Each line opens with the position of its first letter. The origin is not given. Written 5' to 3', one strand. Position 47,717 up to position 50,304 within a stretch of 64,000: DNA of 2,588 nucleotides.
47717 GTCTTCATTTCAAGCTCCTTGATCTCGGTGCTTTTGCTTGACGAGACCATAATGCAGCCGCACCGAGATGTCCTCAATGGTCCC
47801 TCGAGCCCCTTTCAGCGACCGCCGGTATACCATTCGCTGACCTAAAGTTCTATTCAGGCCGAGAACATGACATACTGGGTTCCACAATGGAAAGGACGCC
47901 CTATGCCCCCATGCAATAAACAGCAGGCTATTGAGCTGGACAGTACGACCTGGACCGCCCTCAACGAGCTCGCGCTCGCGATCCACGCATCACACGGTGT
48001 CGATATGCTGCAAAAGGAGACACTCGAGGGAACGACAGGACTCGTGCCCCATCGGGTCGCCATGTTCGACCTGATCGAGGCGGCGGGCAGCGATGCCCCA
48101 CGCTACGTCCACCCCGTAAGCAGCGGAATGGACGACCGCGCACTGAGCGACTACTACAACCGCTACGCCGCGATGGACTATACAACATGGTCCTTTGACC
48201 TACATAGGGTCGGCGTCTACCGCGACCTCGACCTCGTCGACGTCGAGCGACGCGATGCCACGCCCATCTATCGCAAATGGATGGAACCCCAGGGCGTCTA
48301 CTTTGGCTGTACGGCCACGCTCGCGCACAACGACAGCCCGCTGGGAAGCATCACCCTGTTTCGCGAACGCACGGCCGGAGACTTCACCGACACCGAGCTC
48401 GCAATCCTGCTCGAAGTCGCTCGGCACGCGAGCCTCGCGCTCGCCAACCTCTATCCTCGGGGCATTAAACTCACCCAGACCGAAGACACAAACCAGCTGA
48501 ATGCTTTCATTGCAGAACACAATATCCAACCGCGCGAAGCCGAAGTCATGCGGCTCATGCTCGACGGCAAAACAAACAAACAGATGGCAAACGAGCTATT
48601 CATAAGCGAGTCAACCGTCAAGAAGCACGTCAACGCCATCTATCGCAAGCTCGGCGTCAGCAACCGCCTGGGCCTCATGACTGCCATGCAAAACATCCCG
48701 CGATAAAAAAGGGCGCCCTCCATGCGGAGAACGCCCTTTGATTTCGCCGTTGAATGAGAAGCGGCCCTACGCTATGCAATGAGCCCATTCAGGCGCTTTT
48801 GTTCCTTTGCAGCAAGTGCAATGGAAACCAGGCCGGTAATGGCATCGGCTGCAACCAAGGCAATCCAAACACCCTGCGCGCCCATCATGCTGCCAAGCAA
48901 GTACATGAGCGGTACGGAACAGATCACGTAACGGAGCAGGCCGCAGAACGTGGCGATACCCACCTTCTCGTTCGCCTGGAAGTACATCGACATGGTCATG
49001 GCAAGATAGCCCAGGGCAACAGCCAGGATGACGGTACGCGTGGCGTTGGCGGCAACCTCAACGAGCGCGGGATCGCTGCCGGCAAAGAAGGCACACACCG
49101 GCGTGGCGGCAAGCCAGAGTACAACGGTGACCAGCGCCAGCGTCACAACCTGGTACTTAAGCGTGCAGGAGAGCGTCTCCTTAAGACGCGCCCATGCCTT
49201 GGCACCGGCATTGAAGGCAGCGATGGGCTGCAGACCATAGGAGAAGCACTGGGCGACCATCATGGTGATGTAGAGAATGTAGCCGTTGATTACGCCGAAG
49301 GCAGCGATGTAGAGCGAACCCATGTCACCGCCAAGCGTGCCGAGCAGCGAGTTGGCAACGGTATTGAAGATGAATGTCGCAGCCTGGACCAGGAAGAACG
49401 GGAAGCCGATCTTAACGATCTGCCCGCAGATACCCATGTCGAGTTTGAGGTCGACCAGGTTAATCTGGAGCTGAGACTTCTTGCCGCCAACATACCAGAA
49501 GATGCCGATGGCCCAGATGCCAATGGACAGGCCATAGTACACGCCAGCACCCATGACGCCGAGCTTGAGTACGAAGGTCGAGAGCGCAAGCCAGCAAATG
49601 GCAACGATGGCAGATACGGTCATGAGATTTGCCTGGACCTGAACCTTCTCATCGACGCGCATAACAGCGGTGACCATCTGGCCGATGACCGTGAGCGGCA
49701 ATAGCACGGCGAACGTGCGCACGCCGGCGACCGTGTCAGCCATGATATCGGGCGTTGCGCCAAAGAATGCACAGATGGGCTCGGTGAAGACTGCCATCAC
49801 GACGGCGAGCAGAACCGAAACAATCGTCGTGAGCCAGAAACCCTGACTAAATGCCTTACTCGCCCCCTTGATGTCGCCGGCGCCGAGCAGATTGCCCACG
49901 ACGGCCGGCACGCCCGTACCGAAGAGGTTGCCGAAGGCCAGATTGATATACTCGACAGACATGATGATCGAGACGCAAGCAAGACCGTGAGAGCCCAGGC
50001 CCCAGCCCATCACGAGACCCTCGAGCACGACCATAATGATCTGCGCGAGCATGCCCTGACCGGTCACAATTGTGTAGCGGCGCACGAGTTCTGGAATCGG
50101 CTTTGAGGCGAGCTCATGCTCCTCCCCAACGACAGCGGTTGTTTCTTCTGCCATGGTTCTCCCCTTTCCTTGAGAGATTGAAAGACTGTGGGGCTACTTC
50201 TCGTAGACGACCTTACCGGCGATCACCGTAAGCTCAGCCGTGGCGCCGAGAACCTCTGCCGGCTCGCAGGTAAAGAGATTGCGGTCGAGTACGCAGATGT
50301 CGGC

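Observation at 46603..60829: Expanded dual agmatine/polyamine island with three LuxR sensors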

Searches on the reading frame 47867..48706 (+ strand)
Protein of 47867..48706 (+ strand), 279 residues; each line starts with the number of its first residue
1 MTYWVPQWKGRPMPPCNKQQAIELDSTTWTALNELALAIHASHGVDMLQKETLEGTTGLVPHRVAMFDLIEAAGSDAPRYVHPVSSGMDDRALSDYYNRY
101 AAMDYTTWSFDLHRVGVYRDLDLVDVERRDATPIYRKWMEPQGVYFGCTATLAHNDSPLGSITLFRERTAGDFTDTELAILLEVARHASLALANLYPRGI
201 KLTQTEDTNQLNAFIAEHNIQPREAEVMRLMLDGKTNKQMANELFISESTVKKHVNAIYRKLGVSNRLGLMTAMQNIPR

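Call 3: search_protein_families(library=pfam, proteins=[window:47867-48706:+])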
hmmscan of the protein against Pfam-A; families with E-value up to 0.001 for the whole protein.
window:47867-48706:+ (279 aa): 2 families
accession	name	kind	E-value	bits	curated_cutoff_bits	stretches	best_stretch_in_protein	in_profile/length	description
PF00196.25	GerE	-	1.2e-17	63.7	23.5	1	222-271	5-54/57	Bacterial regulatory proteins, luxR family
PF08281.18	Sigma70_r4_2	-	0.00041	20.4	25.7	1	222-262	13-54/54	Sigma-70, region 4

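Call 4: search_protein_families(library=ncbifam, proteins=[window:47867-48706:+])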
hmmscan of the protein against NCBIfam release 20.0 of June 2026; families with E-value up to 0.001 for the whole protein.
window:47867-48706:+ (279 aa): 23 families
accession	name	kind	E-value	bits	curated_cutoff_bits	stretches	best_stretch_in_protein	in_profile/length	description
TIGR03020.2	EpsA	equivalog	1e-12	48.3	170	1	186-267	161-238/247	XrtB/PEP-CTERM-associated transcriptional regulator EpsA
NF047785.1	respo_reg_MadR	equivalog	1.4e-12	47.4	300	1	216-268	145-197/209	MadR family response regulator transcription factor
NF041232.1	BagY_FevT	exception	6.9e-12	44.9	700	1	218-271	295-348/367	LuxR family transcriptional regulator BagY/FevT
NF041830.1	RR_TF_ErdR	exception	1.8e-10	40.9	390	1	219-269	150-200/213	response regulator transcription factor ErdR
NF052445.1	RespRegMctR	equivalog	2.5e-10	40.1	300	1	217-271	142-196/205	two-component system response regulator MctR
NF007505.1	PRK10100.1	equivalog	2.3e-09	37.2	250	1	217-268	142-193/204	biofilm master transcriptional regulator CsgD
NF003420.0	PRK04841.1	equivalog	3e-09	35.5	537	1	215-272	834-891/903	HTH-type transcriptional regulator MalT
NF007935.0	PRK10651.1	equivalog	5.3e-09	35.6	250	1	217-268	153-204/216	two-component system response regulator NarL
NF052366.1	photon_PedR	equivalog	2.6e-08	33.9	120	1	220-272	3-55/74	photosynthetic electron transport-dependent transcriptional regulator PedR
NF007708.0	PRK10403.1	equivalog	2e-07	30.7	343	1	222-268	156-202/215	nitrate/nitrite response regulator protein NarP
NF011896.0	PRK15369.1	equivalog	3.1e-07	30.2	242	1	218-273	148-203/211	two component system response regulator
NF038181.1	reg_ATPase_IniR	equivalog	4.3e-07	28.7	750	1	212-272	759-819/827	isoniazid response ATPase/transcriptional regulator IniR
NF007403.0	PRK09935.1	equivalog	2.4e-06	27.3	271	1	218-270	148-200/210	fimbria biosynthesis transcriptional regulator FimZ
TIGR02937.1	sigma70-ECF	superfamily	5.7e-06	26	42.9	1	202-262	102-161/165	sigma-70 family RNA polymerase sigma factor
NF007419.0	PRK09958.1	equivalog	6.3e-06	25.9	251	1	221-274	145-198/204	acid-sensing system DNA-binding response regulator EvgA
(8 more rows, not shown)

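Call 17: search_solved_structures(query=window:47867-48706:+, max_evalue=1)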
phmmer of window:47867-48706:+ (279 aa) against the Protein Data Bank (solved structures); distinct sequences matched with E-value up to 1: 47.
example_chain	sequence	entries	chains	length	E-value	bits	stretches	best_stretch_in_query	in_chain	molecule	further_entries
7x1k_A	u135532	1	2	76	1.4e-09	40.9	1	218-274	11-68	Chemotaxis protein CheY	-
4yn8_A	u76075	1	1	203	3.8e-09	39.5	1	218-275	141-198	Response regulator ChrA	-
1fse_A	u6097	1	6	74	1.3e-08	37.8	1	219-269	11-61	GERE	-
4wt0_B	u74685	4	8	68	4.3e-08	36.1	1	218-268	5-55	Response regulator receiver domain protein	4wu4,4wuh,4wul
4wsz_A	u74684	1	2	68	2e-07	33.9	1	218-268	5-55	Response regulator receiver domain protein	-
3kln_A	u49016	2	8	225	6.4e-07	32.2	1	220-276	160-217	Transcriptional regulator, LuxR family | Transcriptional regulator VpsT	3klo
5hev_A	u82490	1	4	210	7.5e-07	32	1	206-268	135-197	Response regulator protein VraR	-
4ldz_A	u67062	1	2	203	1.1e-06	31.4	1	218-273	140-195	Transcriptional regulatory protein DesR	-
8u3b_G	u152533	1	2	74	6.1e-06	29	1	219-268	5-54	Nitrate/nitrite response regulator protein NarL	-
1je8_A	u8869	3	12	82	6.4e-06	29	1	219-268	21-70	Nitrate/Nitrite Response Regulator Protein NARL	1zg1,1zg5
1zlj_A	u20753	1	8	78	9.4e-06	28.4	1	222-268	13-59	Dormancy Survival Regulator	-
1zlk_A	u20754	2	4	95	1.4e-05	27.8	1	222-268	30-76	Dormancy Survival Regulator | TWO COMPONENT TRANSCRIPTIONAL REGULATORY PROTEIN DEVR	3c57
1a04_A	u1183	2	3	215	2.6e-05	27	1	218-268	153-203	NITRATE/NITRITE RESPONSE REGULATOR PROTEIN NARL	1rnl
3c3w_A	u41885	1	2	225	7.4e-05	25.5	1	222-268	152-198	TWO COMPONENT TRANSCRIPTIONAL REGULATORY PROTEIN DEVR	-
1yio_A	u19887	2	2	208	8.2e-05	25.3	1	209-271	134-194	response regulatory protein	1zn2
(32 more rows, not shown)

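Call 46: find_homologous_proteins(query=window:47867-48706:+, max_evalue=0.00001)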
Query window:47867-48706:+ (279 aa): 114 proteins with E <= 0.00001 among 1161 candidates.
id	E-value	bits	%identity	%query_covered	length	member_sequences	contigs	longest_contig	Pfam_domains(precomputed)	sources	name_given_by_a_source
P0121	4.5e-169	579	96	96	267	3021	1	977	PF00196.26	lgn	-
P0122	3.6e-156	536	89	96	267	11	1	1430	PF00196.26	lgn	-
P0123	2.6e-143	494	95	81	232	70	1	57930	-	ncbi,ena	-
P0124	3.9e-137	474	78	95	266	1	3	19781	PF00196.26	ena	-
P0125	1.6e-128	446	75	96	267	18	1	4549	PF00196.26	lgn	-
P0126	7.0e-126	437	72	95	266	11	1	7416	PF00196.26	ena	-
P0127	1.3e-124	433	77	92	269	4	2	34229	PF00196.26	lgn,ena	-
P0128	5.7e-124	431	72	96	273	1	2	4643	PF00196.26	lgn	-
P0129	1.3e-123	430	70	95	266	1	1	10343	PF00196.26,PF08281.19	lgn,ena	-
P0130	1.4e-116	407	68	95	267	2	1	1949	PF00196.26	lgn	-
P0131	1.2e-110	387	67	94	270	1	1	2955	PF00196.26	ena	-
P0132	5.9e-108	378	67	92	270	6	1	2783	PF00196.26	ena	-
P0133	6.3e-108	378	65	95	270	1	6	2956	PF00196.26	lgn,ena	-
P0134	7.5e-106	371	95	61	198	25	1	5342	-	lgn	-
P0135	2.8e-105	370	65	92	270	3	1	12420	PF00196.26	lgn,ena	-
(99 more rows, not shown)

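Call 49: search_protein_families(library=pfam, alignment_id=A1, max_evalue=0.01)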
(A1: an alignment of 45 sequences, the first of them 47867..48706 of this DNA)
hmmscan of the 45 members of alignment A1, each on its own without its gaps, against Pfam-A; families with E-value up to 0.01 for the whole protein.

A. member 1, window:47867-48706:+ (279 aa): 3 families
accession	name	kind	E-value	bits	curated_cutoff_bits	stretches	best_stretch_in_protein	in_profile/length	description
PF00196.25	GerE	-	1.2e-17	63.7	23.5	1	222-271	5-54/57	Bacterial regulatory proteins, luxR family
PF08281.18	Sigma70_r4_2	-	0.00041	20.4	25.7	1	222-262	13-54/54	Sigma-70, region 4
PF01590.32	GAF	-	0.01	16.8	22.4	0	128-192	72-133/133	GAF domain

B. families by the number of members that match (of 45 scanned): 22 families
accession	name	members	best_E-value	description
PF00196.25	GerE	45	3.1e-21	Bacterial regulatory proteins, luxR family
PF08281.18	Sigma70_r4_2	40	4e-09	Sigma-70, region 4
PF13412.12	HTH_24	32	0.00012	Winged helix-turn-helix DNA-binding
PF01590.32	GAF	31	8.3e-07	GAF domain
PF13384.12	HTH_23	24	4.9e-06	Homeodomain-like domain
PF04545.22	Sigma70_r4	18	1.6e-05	Sigma-70, region 4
PF13185.12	GAF_2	14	0.00019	GAF domain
PF13518.12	HTH_28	14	0.00024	Helix-turn-helix domain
PF07638.17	Sigma70_ECF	11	0.00028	ECF sigma factor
PF02796.21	HTH_7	5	0.00014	Helix-turn-helix domain of resolvase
PF13936.12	HTH_38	4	0.0014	Helix-turn-helix domain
PF08279.18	HTH_11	3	5.6e-05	HTH domain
PF13551.12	HTH_29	3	0.00052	Winged helix-turn helix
PF14493.12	HTH_40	3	0.0023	Helix-turn-helix domain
PF09862.15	DUF2089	1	0.00048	Domain of unknown function (DUF2089)-HTH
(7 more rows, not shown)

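Call 55: predict_structure(alignment_id=A1)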
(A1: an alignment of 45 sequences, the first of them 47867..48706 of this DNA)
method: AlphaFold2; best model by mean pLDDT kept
length: 279 residues; sequences in the alignment: 45
mean_pLDDT: 90.5   pTM: 0.74
mean pLDDT of the five models: 90.5, 90.4, 90.1, 89.7, 89.6
residues with pLDDT >= 90: 216; 70-90: 37; 50-70: 19; < 50: 7
segments of 3 or more residues with pLDDT < 50: 1-5
pLDDT, mean of each block of 10 residues (from residue 1): 46 61 95 98 96 97 98 82 96 95 82 94 91 94 97 96 98 97 98 94 70 93 95 95 94 98 96 85
secondary structure, 60 per line:
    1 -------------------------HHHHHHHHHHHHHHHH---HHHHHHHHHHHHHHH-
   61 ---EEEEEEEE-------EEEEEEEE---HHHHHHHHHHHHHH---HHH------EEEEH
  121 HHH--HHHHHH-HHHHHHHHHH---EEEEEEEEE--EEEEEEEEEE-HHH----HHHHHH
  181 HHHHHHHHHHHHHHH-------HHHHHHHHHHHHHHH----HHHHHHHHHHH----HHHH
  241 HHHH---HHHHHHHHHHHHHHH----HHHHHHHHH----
elements in order: H26-41 H45-59 E64-71 E79-86 H90-103 E116-119 H120-123 H126-131 H133-142 E146-154 E157-166 H175-195 H203-217 H222-232 H237-244 H248-262 H267-275

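Call 59: fold_search(model_id=the predicted structure, library=pdb)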
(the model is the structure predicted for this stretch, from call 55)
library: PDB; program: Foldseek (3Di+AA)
matches with E <= 10: 1166; with E <= 0.001: 241
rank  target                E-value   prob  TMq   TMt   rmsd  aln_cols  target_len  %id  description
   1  4y15_A                1.1e-09  1.00  0.50  0.57   8.7       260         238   17  SdiA in complex with 3-oxo-C6-homoserine lactone (released 2015-04-08)
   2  3qp5_D                1.3e-09  1.00  0.47  0.54  13.4       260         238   21  Crystal structure of CviR bound to antagonist chlorolactone (CL) (released 2011-03-30)
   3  3qp5_C                2.7e-09  1.00  0.47  0.54  13.2       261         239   20  Crystal structure of CviR bound to antagonist chlorolactone (CL) (released 2011-03-30)
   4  3qp5_B                5.0e-09  1.00  0.48  0.55  13.4       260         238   20  Crystal structure of CviR bound to antagonist chlorolactone (CL) (released 2011-03-30)
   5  4lfu                  7.4e-09  1.00  0.48  0.56   8.1       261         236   18  Crystal structure of Escherichia coli SdiA in the space group C2 (released 2014-03-19)
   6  4lgw                  7.8e-09  1.00  0.47  0.54   8.0       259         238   17  Crystal structure of Escherichia coli SdiA in the space group P6522 (released 2014-03-19)
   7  4y17_C                8.3e-09  1.00  0.49  0.55   8.8       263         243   17  SdiA in complex with 3-oxo-C8-homoserine lactone (released 2015-04-08)
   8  4y15_B                9.2e-09  1.00  0.50  0.57   8.3       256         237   17  SdiA in complex with 3-oxo-C6-homoserine lactone (released 2015-04-08)
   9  4y15_C                1.3e-08  1.00  0.45  0.52   8.3       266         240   16  SdiA in complex with 3-oxo-C6-homoserine lactone (released 2015-04-08)
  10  3qp6                  1.5e-08  1.00  0.47  0.50  11.8       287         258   20  Crystal structure of CviR (Chromobacterium violaceum 12472) bound to C6-HSL (released 2011-03-30)
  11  7r3i_A                3.9e-08  1.00  0.41  0.47   9.0       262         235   18  PROSS optimitzed variant of RhlR (61 mutations) in complex with the synthetic antagonist mBTL (released 2022-12-14)
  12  6cbq_A                4.4e-08  1.00  0.43  0.50   9.0       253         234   18  Crystal structure of QscR bound to agonist S3 (released 2018-02-28)
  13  4y13                  6.5e-08  1.00  0.49  0.55   8.3       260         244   16  SdiA in complex with octanoyl-rac-glycerol (released 2015-04-08)
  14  7r3h_C                8.1e-08  1.00  0.44  0.51   8.6       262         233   18  PROSS optimitzed variant of RhlR (75 mutations) in complex with native autoinducer C4-HSL (released 2022-12-14)
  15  3qp5_A                9.0e-08  1.00  0.47  0.52  14.0       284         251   20  Crystal structure of CviR bound to antagonist chlorolactone (CL) (released 2011-03-30)
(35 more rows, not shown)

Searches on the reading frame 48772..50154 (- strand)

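Call 3: search_protein_families(library=pfam, proteins=[window:48772-50154:-])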
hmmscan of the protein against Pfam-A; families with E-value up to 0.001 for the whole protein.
window:48772-50154:- (460 aa): 1 family
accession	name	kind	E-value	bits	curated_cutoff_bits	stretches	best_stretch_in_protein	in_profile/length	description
PF01554.23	MatE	-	7.1e-29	101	24.9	2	42-186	13-156/161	MatE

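Call 4: search_protein_families(library=ncbifam, proteins=[window:48772-50154:-])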
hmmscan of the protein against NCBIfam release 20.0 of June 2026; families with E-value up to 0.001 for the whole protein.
window:48772-50154:- (460 aa): 6 families
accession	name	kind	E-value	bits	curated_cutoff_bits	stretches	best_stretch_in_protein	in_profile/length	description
NF007130.1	PRK09575.1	equivalog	5.8e-39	134.6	445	1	24-447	8-426/435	MATE family efflux transporter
TIGR00797.1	matE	subfamily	9.1e-29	100.5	147.4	1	35-430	6-396/396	MATE family efflux transporter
NF000217.1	MATE_multi_FepA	equivalog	3.5e-23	82.4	900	1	23-446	16-432/443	multidrug efflux MATE transporter FepA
NF000131.1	MATE_multi_MepA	equivalog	1.9e-12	47.2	850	1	29-447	23-433/451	multidrug efflux MATE transporter MepA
NF052396.1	MATE_WgkD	equivalog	1.2e-08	34.4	510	1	150-398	131-372/428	tryglysin-associated MATE efflux transporter WgkD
NF041801.1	MATE_SolL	equivalog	5.4e-05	22.2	780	1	45-448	43-446/458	solanimycin export family MATE transporter SolL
